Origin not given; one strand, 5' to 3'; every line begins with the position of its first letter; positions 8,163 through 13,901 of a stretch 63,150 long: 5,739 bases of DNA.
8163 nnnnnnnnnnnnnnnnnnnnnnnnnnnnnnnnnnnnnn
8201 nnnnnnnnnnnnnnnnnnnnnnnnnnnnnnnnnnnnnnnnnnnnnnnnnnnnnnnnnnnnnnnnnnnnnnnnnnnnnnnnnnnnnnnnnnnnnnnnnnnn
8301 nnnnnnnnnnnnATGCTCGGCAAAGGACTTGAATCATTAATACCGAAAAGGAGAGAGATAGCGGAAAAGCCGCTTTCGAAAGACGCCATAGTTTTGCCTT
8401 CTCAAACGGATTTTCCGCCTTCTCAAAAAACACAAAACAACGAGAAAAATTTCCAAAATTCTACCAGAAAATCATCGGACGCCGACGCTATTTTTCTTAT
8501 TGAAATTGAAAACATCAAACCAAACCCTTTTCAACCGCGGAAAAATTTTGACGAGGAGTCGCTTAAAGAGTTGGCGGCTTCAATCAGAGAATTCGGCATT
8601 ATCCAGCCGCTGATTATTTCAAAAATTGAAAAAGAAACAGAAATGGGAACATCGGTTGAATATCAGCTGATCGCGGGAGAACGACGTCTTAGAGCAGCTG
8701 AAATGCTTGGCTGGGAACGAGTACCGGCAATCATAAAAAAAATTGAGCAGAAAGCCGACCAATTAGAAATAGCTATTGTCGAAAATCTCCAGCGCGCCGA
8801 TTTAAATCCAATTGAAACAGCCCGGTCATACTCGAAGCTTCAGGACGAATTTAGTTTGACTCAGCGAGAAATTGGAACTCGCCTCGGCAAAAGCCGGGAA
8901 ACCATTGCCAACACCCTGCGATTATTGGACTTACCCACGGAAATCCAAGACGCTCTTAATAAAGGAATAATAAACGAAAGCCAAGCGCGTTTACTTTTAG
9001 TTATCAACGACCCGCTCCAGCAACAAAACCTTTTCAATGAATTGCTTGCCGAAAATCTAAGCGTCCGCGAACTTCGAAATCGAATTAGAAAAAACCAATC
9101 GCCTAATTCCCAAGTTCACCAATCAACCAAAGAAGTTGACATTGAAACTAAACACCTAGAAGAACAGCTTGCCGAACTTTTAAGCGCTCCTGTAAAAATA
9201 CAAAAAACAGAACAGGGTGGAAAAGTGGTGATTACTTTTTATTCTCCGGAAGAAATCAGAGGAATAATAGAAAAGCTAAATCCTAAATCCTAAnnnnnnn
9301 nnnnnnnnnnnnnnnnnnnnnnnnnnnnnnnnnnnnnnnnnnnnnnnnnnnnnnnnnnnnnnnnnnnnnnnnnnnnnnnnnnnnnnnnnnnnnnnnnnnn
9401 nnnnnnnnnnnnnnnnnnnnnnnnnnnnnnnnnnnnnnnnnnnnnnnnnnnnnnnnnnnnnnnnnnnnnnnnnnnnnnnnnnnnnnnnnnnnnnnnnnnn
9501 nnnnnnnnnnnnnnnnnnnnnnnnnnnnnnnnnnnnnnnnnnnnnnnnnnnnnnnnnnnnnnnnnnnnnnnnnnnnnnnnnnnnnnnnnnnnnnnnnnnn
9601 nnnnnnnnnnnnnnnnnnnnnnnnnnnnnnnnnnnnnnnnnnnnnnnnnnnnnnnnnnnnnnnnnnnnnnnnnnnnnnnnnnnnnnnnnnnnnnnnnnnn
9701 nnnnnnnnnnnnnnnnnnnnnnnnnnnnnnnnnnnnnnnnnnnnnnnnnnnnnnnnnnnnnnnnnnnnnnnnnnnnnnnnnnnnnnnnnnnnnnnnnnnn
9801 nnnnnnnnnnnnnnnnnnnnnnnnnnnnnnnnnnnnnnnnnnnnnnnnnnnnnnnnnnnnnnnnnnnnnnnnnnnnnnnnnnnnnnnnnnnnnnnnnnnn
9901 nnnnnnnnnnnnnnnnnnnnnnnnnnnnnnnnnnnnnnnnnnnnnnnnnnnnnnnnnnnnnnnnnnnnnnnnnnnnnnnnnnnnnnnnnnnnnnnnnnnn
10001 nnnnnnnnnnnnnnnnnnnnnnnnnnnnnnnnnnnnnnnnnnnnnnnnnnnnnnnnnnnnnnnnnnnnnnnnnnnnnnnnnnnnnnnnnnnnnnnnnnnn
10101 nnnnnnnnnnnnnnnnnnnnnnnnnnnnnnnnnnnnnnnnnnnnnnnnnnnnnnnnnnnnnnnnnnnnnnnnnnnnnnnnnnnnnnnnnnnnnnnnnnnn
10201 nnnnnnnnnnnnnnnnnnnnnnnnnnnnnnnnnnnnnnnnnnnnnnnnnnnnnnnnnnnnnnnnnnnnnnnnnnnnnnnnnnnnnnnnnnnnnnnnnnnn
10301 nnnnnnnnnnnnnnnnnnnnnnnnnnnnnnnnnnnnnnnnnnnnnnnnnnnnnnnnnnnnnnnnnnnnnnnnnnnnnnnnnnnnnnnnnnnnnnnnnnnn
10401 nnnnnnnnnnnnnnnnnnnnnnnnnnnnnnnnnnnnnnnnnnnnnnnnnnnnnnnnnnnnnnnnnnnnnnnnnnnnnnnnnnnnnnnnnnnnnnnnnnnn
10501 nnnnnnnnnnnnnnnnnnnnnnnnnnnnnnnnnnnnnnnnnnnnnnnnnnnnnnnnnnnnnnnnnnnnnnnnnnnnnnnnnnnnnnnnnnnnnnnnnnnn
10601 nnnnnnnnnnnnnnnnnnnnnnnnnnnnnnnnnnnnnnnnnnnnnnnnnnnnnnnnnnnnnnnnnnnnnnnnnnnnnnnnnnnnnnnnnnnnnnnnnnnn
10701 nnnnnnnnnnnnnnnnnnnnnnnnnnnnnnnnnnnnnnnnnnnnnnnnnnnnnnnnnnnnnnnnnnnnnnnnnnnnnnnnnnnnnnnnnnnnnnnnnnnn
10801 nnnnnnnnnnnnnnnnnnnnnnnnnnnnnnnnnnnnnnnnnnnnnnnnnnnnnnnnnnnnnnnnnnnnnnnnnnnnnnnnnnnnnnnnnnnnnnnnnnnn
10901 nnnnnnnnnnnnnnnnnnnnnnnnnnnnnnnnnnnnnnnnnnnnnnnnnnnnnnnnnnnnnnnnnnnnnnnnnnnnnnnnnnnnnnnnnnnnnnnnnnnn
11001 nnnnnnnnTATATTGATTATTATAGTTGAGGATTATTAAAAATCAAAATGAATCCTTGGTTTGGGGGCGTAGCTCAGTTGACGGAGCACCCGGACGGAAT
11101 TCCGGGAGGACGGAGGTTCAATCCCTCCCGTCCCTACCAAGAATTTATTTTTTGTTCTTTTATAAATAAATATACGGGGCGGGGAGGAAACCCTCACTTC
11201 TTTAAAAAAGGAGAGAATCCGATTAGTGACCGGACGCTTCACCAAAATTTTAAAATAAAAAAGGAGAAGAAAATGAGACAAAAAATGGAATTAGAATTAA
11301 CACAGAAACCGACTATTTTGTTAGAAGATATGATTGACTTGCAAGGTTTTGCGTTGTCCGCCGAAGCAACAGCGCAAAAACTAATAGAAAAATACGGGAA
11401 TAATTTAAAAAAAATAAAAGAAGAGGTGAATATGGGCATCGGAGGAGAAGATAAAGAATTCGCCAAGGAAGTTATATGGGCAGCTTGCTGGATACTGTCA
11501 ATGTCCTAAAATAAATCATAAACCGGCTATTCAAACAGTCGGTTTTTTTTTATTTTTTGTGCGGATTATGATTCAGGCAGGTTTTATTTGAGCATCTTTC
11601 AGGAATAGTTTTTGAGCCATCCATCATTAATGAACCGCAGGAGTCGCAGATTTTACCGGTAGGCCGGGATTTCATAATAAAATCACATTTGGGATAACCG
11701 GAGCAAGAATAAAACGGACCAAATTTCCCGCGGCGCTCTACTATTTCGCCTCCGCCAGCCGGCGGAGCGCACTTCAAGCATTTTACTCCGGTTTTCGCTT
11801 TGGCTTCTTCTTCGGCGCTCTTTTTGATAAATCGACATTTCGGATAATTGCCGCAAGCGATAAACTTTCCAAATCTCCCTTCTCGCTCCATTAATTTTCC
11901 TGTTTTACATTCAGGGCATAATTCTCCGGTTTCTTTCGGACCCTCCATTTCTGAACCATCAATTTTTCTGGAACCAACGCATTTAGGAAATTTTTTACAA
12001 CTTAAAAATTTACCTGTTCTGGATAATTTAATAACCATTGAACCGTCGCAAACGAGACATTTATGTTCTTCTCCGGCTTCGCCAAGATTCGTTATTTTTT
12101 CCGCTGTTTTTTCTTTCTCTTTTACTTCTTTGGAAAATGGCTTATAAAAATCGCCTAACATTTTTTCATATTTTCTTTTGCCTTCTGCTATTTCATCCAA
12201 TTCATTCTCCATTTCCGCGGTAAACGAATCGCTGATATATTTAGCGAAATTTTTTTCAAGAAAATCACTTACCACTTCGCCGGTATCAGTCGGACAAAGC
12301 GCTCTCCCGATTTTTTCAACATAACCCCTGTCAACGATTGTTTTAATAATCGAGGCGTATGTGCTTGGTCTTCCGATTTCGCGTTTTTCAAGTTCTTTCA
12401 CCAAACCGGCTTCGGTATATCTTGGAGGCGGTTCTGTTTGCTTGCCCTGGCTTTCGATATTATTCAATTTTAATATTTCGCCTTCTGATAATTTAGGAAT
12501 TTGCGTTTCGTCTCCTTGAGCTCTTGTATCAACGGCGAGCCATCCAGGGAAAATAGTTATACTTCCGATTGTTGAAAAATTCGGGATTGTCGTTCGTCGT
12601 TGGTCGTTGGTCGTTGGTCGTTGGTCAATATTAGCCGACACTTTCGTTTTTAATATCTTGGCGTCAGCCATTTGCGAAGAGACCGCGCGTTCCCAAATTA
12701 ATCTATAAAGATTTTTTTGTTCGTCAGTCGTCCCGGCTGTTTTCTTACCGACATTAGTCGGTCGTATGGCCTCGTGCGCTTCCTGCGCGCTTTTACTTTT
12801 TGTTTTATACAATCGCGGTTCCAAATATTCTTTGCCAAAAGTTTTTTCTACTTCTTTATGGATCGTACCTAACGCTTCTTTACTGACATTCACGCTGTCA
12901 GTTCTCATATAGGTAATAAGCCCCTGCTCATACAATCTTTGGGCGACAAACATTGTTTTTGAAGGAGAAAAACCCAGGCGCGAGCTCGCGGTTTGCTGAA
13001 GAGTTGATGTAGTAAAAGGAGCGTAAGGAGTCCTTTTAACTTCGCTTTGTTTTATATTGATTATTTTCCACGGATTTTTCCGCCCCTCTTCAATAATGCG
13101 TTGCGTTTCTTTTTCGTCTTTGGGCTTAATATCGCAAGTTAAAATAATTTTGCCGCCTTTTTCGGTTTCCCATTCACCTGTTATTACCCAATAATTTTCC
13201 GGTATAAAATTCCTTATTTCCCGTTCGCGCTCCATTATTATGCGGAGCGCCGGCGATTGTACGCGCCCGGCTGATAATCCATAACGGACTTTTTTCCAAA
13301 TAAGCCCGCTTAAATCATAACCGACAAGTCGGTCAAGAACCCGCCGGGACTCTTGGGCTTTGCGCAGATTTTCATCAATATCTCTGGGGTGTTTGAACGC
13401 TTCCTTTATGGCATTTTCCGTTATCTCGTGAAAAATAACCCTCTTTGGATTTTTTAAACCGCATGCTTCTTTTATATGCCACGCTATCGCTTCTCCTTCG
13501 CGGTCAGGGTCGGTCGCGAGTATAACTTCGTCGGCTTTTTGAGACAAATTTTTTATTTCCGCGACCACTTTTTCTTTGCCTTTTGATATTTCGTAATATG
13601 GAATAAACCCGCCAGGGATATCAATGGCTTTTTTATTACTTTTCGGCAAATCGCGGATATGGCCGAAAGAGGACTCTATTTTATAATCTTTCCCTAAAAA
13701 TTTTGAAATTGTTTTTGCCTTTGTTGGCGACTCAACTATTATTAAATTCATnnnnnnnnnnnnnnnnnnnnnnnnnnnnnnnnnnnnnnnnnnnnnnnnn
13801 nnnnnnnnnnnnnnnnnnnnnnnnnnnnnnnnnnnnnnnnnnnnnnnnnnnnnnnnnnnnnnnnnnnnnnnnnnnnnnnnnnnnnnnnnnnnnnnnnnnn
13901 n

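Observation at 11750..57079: GC-rich 14-nt palindrome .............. inserted in frame (PPAGG) in five unrelated genes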

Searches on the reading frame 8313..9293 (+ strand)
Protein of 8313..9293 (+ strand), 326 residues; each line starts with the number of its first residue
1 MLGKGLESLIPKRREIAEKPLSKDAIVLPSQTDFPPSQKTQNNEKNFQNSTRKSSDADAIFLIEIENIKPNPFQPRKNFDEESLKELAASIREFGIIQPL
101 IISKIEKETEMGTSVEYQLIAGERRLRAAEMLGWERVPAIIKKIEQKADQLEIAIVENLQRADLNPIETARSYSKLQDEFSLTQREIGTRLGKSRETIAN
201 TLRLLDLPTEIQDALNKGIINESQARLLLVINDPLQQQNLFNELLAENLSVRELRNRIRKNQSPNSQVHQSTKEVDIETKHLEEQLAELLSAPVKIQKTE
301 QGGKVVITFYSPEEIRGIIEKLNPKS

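Call 66: search_solved_structures(query=window:8313-9293:+, show_alignments=3, max_evalue=1e-8)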
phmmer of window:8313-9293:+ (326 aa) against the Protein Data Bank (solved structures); distinct sequences matched with E-value up to 1e-8: 13.
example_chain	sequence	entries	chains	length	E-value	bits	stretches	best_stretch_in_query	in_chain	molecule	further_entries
7nfu_A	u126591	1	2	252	2.4e-45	158.4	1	48-260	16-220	Nucleoid occlusion protein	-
7ng0_A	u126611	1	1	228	7.7e-45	156.8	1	63-260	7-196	Nucleoid occlusion protein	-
1vz0_A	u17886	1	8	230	1.2e-44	156.2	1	61-255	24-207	Chromosome-partitioning protein Spo0J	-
7bnk_A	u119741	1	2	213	9.4e-44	153.2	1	60-264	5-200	ParB family protein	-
6sdk_A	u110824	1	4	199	5.8e-43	150.6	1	62-260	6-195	Stage 0 sporulation protein J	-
7o0n_A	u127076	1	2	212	5.9e-43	150.6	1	61-264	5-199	ParB family protein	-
7bnr_A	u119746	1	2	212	6e-43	150.6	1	61-264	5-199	ParB family protein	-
7ol9_A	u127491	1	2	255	2.1e-42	148.7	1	55-261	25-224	Nucleoid occlusion protein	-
6t1f_A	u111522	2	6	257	9.2e-40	140.1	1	65-265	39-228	Chromosome-partitioning protein ParB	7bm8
4umk_A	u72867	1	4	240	1.1e-39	139.9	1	57-259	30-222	PROBABLE CHROMOSOME-PARTITIONING PROTEIN PARB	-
6y93_A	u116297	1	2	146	6.4e-20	75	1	151-261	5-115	Nucleoid occlusion protein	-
6s6h_A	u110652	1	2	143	1e-19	74.3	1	151-265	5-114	Chromosome-partitioning protein ParB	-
8qa8_A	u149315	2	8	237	7.1e-14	55.1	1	63-222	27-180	Transcriptional repressor protein KorB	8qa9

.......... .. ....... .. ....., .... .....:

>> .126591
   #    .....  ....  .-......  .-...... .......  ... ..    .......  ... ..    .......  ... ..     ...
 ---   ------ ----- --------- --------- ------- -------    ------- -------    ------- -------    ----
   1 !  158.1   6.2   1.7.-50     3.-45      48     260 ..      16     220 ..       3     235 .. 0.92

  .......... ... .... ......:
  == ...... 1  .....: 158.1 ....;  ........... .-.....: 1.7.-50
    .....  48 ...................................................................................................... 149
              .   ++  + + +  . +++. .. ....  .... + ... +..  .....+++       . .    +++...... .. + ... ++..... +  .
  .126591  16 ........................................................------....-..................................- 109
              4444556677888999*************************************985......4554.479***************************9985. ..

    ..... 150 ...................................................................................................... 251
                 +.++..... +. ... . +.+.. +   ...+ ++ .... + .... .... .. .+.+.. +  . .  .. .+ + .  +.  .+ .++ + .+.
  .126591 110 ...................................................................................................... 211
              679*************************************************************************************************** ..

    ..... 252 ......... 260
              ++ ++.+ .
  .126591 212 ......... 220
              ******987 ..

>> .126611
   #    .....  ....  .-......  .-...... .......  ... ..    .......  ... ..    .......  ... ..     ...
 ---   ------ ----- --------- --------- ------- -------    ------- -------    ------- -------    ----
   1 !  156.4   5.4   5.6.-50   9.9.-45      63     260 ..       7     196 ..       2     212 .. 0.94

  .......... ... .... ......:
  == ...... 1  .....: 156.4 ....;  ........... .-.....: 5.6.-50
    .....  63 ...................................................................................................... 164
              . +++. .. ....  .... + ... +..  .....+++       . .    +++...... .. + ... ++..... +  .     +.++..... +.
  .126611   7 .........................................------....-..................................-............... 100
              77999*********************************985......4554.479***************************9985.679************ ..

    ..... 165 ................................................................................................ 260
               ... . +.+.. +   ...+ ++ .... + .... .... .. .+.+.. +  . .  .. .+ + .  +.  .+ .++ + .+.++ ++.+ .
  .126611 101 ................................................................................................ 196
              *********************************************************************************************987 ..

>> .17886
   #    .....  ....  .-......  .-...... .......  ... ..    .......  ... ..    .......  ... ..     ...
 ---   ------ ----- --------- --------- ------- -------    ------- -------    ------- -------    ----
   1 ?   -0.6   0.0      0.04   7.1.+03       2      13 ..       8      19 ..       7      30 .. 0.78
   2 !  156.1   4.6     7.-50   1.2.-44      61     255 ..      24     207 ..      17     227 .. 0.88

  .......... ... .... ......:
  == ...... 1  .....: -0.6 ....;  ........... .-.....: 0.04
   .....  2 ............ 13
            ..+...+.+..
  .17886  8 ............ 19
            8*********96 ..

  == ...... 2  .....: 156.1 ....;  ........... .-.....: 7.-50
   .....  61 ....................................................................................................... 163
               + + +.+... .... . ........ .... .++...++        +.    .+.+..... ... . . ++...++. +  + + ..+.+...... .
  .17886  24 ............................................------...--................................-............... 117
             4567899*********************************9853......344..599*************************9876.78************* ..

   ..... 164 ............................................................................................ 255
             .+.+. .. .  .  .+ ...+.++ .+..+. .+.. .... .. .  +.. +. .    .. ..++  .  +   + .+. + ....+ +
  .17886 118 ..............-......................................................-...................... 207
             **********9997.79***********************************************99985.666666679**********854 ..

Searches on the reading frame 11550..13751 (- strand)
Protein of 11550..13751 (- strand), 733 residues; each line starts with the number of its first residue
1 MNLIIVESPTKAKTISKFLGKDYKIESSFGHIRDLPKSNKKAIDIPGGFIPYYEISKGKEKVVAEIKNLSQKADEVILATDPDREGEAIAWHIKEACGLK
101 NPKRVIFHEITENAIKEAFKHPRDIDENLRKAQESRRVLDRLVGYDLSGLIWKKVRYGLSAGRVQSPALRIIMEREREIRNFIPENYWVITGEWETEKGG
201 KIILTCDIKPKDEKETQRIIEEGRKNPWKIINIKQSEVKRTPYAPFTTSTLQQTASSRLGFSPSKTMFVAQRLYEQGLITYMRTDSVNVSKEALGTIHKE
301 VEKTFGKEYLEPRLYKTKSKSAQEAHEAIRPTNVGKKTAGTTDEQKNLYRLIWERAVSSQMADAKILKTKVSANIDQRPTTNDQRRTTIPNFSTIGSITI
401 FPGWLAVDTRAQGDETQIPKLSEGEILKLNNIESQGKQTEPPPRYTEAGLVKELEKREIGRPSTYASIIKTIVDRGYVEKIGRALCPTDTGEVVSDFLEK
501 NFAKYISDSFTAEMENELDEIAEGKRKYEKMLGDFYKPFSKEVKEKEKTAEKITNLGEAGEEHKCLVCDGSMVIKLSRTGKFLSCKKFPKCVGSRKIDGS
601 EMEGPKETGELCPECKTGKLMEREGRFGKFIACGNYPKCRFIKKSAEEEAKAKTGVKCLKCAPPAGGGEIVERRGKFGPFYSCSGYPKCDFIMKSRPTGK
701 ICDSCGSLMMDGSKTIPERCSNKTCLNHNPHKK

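Call 18: find_related_loci(query=window:11550-13751:-, collection=genome_contigs, flank=10000)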
Query window:11550-13751:- (733 aa) in genome_contigs; peptide patterns used: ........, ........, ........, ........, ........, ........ (x = any residue, [..] = any of these).
491 stretches matched a pattern; 443 encode a relative of the query (tblastn E <= 1e-3); the best 80 are kept; 80 distinct loci.
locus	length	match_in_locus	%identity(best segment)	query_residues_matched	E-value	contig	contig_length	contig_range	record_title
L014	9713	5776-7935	81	1-726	0e+0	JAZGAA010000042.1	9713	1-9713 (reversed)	MAG: Candidatus Paceibacterota bacterium isolate SCS1bin.15 SCS1bin.15_42, whole genome shotgun sequence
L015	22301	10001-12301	77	1-732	0e+0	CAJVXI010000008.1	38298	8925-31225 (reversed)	TPA_asm: uncultured bacterium isolate DRR093005_bin.15_MetaBAT_v2.12.1_MAG genome assembly, contig: NODE_509_length_3829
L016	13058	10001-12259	78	1-732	0e+0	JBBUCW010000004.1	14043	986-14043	MAG: Patescibacteria group bacterium isolate H51-bin166_1 H51_bin166_1_000000000004, whole genome shotgun sequence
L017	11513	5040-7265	78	1-732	0e+0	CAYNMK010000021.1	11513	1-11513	MAG TPA_asm: uncultured Candidatus Saccharibacteria bacterium isolate binchicken_co53_88 genome assembly, contig: NODE_3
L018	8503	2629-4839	77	1-732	0e+0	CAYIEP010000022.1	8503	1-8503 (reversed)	MAG TPA_asm: uncultured Candidatus Saccharibacteria bacterium isolate ERP119705_co1_1092 genome assembly, contig: NODE_1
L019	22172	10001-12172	77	1-733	0e+0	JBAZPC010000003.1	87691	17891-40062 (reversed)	MAG: Candidatus Paceibacterota bacterium isolate SO_2017_SWC_20 scaffold_293_c1_LP-4_2017, whole genome shotgun sequence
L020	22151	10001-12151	78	3-733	0e+0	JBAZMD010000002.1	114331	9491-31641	MAG: Patescibacteria group bacterium isolate SO_2017_LW4_32 scaffold_126_c2_LW137-91_2017, whole genome shotgun sequence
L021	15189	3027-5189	78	1-732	0e+0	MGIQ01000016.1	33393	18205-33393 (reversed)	MAG: Candidatus Wolfebacteria bacterium RIFCSPLOWO2_01_FULL_38_11 rifcsplowo2_01_scaffold_3913, whole genome shotgun seq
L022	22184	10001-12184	77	3-733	0e+0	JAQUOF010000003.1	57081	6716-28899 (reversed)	MAG: Patescibacteria group bacterium isolate STD1_195 NODE_1049_length_57081_cov_10.836921_Sandtown_D1, whole genome sho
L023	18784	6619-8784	77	1-732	0e+0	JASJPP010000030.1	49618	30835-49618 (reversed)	MAG: Patescibacteria group bacterium isolate MAG_93 NODE_356_length_49618_cov_60.992212, whole genome shotgun sequence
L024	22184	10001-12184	77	1-731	0e+0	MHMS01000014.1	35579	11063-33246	MAG: Candidatus Niyogibacteria bacterium RIFCSPLOWO2_12_FULL_41_13 rifcsplowo2_12_scaffold_3526, whole genome shotgun se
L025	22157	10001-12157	77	2-733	0e+0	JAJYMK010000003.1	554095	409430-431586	MAG: bacterium isolate DBS2-4.bin128 NODE_8_length_554095_cov_5.04936, whole genome shotgun sequence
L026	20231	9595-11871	73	1-732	0e+0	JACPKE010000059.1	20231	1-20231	MAG: Candidatus Brennerbacteria bacterium isolate NC_groundwater_486_Ag_S-0.1um_40_11 S35_SO-1_scaffold_528504, whole ge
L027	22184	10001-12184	74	1-732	0e+0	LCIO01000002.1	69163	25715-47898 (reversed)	MAG: Candidatus Wolfebacteria bacterium GW2011_GWA1_44_24 UW50_C0002, whole genome shotgun sequence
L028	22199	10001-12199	74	1-733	0e+0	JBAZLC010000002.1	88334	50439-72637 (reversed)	MAG: Candidatus Paceibacterota bacterium isolate SO_2017_LW4_159 scaffold_806_c1_LW137-91_2017, whole genome shotgun seq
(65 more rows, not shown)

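Call 71: list_cluster_members(proteins=[window:11550-13751:-, window:13748-14641:-, window:17217-17570:+, window:33908-35026:+, window:56634-58049:+, window:54499-55857:+, L013:6790-9999:+, L013:941-2128:+, L010:19676-20482:+])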
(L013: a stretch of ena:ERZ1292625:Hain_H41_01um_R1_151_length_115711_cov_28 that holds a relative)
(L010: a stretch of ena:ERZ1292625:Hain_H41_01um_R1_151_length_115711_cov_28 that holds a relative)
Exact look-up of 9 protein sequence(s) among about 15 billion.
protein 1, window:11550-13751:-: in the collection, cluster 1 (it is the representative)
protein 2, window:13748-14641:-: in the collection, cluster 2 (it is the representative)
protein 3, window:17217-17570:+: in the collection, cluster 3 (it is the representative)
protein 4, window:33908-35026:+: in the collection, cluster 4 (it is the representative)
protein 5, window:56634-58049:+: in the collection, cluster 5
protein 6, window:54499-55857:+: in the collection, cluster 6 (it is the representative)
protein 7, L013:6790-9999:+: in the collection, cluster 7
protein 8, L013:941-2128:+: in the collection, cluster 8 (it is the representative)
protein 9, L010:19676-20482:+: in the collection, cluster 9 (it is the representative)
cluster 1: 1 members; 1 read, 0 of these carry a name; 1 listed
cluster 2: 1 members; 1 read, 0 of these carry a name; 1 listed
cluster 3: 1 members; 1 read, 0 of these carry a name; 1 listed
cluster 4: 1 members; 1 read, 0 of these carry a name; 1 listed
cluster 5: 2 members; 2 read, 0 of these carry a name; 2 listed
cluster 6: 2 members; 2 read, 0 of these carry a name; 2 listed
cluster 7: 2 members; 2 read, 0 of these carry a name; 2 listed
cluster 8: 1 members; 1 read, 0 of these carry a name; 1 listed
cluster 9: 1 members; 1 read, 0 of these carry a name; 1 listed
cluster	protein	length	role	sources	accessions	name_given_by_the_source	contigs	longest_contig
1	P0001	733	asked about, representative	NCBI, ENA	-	-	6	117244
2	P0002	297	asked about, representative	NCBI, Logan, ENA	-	-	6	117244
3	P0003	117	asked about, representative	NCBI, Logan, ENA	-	-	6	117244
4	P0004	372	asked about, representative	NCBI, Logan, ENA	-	-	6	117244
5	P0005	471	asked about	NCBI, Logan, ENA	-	-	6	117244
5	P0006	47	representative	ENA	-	-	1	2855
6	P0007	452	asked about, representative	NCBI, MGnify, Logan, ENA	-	-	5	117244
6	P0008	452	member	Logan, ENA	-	-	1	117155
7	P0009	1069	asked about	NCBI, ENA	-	-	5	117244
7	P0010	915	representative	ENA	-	-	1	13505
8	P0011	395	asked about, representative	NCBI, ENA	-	-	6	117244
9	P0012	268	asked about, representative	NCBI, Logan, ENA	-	-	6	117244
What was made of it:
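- Tried and rejected: The clusters are singletons or hold only fragments (call 71).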
